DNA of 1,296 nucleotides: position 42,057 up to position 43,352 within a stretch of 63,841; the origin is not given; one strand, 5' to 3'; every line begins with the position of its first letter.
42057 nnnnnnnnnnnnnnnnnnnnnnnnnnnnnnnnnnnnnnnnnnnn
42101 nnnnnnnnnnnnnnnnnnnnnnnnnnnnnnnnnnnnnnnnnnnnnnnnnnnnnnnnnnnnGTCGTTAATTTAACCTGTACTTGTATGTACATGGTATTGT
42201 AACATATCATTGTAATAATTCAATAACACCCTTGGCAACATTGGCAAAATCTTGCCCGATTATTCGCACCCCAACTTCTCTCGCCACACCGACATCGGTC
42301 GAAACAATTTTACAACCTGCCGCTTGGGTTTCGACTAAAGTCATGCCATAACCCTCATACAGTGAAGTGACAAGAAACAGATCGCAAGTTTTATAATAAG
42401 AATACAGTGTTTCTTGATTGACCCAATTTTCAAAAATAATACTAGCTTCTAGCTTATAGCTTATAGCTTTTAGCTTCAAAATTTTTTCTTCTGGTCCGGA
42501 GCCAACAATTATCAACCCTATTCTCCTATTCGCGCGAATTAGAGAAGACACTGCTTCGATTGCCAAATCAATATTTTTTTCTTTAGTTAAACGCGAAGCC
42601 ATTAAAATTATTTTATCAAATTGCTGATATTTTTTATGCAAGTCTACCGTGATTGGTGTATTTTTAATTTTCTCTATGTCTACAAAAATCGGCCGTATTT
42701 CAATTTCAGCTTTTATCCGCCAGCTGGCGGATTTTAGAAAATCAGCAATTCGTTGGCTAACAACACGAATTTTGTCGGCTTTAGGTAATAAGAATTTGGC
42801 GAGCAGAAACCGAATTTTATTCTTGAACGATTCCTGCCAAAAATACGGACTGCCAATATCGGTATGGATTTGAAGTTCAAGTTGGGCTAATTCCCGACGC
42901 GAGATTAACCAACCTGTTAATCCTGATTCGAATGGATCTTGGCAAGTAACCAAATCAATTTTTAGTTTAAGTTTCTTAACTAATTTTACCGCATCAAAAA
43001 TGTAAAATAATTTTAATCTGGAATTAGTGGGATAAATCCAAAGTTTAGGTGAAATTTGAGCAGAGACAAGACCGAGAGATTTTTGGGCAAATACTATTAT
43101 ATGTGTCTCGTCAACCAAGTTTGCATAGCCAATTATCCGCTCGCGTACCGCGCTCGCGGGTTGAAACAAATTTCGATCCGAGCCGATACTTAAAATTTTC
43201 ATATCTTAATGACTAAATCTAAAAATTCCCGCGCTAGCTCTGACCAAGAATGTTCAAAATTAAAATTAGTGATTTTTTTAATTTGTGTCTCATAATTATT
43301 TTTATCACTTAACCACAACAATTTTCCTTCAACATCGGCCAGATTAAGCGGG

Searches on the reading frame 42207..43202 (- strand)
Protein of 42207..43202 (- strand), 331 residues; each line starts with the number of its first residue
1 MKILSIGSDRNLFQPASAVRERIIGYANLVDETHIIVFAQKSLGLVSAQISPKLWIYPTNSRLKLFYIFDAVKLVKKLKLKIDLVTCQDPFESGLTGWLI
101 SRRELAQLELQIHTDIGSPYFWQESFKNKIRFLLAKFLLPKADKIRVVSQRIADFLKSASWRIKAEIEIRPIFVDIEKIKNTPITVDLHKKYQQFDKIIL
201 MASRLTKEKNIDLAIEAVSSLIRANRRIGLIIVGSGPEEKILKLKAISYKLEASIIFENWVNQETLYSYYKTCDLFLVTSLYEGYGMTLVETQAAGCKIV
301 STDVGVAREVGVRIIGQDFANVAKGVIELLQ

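Call 8: search_protein_families(library=pfam, proteins=[window:42207-43202:-])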
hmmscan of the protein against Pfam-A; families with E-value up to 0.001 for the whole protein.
window:42207-43202:- (331 aa): 4 families
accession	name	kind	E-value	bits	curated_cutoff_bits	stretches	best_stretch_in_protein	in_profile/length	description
PF00534.26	Glycos_transf_1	-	3.6e-29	101.9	26.4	1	196-310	15-130/172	Glycosyl transferases group 1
PF13692.12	Glyco_trans_1_4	-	9.5e-24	84.7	27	1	197-331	2-141/142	Glycosyl transferases group 1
PF20706.3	GT4-conflict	-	2.9e-07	30.2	26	1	143-308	148-318/385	Family 4 Glycosyltransferase in conflict systems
PF13439.12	Glyco_transf_4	-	4.2e-07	30.6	28.5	1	50-177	41-169/170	Glycosyltransferase Family 4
